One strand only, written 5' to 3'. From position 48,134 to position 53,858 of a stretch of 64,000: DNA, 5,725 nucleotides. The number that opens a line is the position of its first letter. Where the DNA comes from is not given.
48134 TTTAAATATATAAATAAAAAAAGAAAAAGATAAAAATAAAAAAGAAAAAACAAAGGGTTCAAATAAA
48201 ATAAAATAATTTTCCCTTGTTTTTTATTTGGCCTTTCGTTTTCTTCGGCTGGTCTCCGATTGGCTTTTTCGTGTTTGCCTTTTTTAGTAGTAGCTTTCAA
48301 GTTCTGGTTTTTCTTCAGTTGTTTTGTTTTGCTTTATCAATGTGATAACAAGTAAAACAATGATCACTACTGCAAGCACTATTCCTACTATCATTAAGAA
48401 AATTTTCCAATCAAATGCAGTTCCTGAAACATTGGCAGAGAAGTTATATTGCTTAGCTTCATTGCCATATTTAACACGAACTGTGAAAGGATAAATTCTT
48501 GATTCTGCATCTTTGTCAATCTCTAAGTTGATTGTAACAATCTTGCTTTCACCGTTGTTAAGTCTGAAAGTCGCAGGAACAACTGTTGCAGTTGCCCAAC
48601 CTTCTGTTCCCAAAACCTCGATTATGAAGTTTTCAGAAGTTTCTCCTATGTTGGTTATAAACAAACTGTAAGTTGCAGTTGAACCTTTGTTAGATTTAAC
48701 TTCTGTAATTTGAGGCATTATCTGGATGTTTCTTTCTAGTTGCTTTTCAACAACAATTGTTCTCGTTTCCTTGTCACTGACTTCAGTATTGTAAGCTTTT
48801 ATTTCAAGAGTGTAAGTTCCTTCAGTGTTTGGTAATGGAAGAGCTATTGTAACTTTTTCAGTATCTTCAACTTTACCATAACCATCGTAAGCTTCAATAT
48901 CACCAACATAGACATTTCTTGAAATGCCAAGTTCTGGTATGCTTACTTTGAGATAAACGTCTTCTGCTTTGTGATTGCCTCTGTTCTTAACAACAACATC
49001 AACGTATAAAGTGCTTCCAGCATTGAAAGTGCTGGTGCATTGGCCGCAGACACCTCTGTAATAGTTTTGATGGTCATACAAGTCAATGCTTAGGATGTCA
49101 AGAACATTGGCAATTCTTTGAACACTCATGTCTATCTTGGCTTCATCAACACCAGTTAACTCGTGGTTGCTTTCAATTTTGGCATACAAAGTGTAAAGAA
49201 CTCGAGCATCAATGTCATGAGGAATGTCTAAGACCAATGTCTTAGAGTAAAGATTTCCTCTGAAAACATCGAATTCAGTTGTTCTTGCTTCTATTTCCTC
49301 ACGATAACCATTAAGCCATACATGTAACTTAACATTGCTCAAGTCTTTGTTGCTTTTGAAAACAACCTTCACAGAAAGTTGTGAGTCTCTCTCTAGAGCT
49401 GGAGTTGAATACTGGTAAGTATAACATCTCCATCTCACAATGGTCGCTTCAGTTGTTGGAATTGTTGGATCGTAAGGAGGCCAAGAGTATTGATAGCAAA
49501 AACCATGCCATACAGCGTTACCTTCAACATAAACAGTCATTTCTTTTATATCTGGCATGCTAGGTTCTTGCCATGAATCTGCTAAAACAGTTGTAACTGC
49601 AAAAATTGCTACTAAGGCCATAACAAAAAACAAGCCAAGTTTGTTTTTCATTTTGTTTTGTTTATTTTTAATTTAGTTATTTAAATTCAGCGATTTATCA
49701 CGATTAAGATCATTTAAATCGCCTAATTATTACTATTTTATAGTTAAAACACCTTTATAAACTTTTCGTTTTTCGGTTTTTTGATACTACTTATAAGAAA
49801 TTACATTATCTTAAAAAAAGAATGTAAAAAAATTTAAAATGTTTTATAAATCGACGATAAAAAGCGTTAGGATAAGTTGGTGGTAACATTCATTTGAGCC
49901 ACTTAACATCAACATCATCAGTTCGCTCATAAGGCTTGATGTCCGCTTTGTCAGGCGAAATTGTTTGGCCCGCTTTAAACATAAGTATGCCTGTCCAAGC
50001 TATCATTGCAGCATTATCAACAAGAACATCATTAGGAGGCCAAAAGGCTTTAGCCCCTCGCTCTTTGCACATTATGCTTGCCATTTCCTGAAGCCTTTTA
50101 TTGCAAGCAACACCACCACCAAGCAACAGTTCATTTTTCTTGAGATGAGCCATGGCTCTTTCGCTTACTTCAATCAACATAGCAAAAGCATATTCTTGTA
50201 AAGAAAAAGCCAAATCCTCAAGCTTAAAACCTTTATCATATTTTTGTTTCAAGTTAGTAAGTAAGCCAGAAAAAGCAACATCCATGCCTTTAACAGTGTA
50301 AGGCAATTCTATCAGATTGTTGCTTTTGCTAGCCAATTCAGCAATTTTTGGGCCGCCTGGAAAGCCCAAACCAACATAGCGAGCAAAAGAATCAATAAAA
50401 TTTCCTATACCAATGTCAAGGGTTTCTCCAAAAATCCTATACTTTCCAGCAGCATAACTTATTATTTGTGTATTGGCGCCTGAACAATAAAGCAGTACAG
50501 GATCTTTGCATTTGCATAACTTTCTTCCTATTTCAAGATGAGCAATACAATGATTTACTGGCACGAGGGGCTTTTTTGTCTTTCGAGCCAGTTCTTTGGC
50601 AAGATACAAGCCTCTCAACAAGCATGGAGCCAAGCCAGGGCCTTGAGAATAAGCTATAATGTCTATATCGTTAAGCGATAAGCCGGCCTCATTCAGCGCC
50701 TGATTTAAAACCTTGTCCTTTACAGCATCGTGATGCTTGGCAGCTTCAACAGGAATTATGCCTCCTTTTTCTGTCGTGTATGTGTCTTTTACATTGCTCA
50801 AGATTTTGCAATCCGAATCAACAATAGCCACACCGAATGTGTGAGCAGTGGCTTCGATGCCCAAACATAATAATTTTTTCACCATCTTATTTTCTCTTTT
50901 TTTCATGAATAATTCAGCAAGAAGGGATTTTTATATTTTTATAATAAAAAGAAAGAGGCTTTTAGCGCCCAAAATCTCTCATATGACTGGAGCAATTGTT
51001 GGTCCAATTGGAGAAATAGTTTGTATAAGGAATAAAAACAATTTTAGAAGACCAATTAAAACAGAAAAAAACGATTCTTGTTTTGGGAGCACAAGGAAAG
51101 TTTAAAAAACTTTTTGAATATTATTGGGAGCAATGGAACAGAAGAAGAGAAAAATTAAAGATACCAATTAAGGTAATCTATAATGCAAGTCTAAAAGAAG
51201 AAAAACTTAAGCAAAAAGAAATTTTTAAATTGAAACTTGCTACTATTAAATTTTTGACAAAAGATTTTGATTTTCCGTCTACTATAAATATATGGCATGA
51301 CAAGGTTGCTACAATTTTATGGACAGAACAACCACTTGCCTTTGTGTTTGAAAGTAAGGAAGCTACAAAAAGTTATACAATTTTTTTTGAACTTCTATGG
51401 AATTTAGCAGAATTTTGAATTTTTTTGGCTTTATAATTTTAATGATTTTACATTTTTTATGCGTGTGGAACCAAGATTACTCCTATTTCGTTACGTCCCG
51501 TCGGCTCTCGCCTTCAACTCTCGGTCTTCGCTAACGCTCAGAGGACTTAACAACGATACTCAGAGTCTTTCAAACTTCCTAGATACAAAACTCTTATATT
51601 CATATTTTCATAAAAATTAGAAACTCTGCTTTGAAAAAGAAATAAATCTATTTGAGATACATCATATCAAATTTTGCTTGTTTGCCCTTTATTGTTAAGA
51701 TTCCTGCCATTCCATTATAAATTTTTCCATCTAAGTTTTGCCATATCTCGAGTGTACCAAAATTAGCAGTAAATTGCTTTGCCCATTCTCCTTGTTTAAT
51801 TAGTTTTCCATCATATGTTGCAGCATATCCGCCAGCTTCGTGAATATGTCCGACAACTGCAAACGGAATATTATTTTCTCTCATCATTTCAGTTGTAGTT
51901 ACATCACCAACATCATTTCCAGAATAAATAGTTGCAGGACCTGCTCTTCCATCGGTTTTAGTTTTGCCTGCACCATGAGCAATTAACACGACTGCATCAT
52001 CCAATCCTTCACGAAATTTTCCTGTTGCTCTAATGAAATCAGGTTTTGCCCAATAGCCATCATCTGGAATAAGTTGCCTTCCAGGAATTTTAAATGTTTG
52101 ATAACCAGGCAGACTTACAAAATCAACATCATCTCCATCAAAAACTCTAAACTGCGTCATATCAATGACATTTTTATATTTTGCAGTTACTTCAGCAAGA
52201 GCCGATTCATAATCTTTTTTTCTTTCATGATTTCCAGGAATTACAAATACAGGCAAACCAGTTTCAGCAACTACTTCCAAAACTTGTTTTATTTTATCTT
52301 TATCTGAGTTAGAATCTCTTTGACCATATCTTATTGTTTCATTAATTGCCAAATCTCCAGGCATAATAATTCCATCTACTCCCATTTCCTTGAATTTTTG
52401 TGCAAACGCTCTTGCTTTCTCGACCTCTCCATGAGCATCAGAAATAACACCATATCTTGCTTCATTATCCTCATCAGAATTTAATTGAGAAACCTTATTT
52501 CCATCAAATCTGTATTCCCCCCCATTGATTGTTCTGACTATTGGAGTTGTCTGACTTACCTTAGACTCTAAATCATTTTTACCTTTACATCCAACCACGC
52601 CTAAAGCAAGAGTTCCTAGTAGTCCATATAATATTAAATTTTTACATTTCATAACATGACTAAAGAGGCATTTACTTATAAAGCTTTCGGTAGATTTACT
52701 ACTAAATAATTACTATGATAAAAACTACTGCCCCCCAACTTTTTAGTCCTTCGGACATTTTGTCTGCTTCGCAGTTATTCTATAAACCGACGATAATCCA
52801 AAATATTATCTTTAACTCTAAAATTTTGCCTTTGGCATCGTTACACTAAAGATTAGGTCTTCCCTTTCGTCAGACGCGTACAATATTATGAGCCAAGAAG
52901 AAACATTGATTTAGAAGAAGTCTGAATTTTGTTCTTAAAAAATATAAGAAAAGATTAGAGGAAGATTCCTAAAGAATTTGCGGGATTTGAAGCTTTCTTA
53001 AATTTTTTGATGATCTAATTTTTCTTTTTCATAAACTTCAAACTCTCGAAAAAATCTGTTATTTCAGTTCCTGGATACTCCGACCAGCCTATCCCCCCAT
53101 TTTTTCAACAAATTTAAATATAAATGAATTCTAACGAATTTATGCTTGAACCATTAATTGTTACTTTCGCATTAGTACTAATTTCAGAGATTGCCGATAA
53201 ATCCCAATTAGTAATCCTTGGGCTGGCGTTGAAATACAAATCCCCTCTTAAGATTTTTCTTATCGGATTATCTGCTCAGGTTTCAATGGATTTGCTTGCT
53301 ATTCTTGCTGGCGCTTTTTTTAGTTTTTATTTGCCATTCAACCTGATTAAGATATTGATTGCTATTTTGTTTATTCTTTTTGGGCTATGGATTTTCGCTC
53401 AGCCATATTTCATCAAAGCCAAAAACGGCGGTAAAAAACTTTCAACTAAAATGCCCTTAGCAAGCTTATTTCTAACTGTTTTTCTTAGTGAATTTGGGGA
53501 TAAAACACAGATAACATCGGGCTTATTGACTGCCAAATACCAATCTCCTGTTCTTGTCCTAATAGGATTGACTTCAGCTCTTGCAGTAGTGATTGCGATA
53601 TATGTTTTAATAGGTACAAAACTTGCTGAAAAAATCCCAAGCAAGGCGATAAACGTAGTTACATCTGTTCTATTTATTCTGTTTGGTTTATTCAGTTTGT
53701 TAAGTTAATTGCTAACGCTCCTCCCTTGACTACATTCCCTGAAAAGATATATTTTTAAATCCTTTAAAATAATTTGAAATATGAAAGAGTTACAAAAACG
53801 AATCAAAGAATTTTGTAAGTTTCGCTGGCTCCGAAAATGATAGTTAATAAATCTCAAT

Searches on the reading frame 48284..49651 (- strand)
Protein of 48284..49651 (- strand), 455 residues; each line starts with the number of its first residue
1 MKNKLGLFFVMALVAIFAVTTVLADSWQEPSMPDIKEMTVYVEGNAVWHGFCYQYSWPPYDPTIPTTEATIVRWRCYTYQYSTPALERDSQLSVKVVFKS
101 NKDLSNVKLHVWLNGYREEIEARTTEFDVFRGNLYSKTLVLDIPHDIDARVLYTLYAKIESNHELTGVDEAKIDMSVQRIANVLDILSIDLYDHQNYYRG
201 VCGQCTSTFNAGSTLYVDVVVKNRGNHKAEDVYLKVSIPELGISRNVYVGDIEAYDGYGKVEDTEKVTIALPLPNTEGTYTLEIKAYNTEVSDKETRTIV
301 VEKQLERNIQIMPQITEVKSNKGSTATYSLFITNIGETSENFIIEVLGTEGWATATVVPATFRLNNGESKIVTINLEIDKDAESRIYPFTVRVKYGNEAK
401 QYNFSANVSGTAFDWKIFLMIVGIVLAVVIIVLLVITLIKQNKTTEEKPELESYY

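Call 36: search_protein_families(library=pfam, proteins=[window:48284-49651:-], max_evalue=0.001)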
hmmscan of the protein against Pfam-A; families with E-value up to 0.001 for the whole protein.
window:48284-49651:- (455 aa): 2 families
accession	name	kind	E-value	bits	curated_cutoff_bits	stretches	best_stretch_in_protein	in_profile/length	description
PF10633.15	NPCBM_assoc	-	4.3e-07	30.5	24.4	0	322-395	3-77/78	NPCBM-associated, NEW3 domain of alpha-galactosidase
PF11614.14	FixG_C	-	0.00019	22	25.6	1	314-398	20-106/119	IG-like fold at C-terminal of FixG, putative oxidoreductase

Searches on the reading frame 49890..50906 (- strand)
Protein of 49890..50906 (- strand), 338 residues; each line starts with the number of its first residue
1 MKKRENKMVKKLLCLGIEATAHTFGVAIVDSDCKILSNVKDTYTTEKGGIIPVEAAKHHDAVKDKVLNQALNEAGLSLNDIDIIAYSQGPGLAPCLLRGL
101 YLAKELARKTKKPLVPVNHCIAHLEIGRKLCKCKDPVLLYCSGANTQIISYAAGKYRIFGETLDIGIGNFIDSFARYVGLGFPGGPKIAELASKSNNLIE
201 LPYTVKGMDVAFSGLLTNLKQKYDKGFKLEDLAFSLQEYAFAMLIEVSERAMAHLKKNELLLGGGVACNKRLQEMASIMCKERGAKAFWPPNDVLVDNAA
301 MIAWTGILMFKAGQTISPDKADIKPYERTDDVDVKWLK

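Call 37: search_protein_families(library=pfam, proteins=[window:49890-50906:-], max_evalue=0.001)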
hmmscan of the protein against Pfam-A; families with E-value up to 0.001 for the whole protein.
window:49890-50906:- (338 aa): 3 families
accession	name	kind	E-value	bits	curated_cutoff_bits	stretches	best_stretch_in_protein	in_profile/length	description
PF00814.31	TsaD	-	2.7e-78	263.8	24.8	1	35-304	2-264/264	tRNA N6-adenosine threonylcarbamoyltransferase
PF22521.2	HypF_C_2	-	4.4e-07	30.4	27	1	189-291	124-232/241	Carbamoyltransferase, Kae1-like Domain, second subdomain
PF02543.21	Carbam_trans_N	-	2.2e-05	24.5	24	0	15-108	3-87/346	Carbamoyltransferase N-terminus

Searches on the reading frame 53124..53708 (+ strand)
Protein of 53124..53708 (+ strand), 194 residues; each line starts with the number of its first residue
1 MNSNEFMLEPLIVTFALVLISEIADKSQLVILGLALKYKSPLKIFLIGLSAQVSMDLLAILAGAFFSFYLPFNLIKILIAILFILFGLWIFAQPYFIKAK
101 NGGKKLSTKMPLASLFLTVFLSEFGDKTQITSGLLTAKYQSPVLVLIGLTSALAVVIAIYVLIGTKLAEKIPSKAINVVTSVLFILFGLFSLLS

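Call 37: search_protein_families(library=pfam, proteins=[window:53124-53708:+], max_evalue=0.001)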
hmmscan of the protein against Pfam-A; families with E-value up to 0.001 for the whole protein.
window:53124-53708:+ (194 aa): 2 families
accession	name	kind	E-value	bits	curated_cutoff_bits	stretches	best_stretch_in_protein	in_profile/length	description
PF01169.24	GDT1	-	3.1e-36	124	27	2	115-188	3-75/75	Divalent cation/proton antiporter GDT1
PF01925.25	TauE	-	0.00036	20.7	32.6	0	57-110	74-127/237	Sulfite exporter TauE/SafE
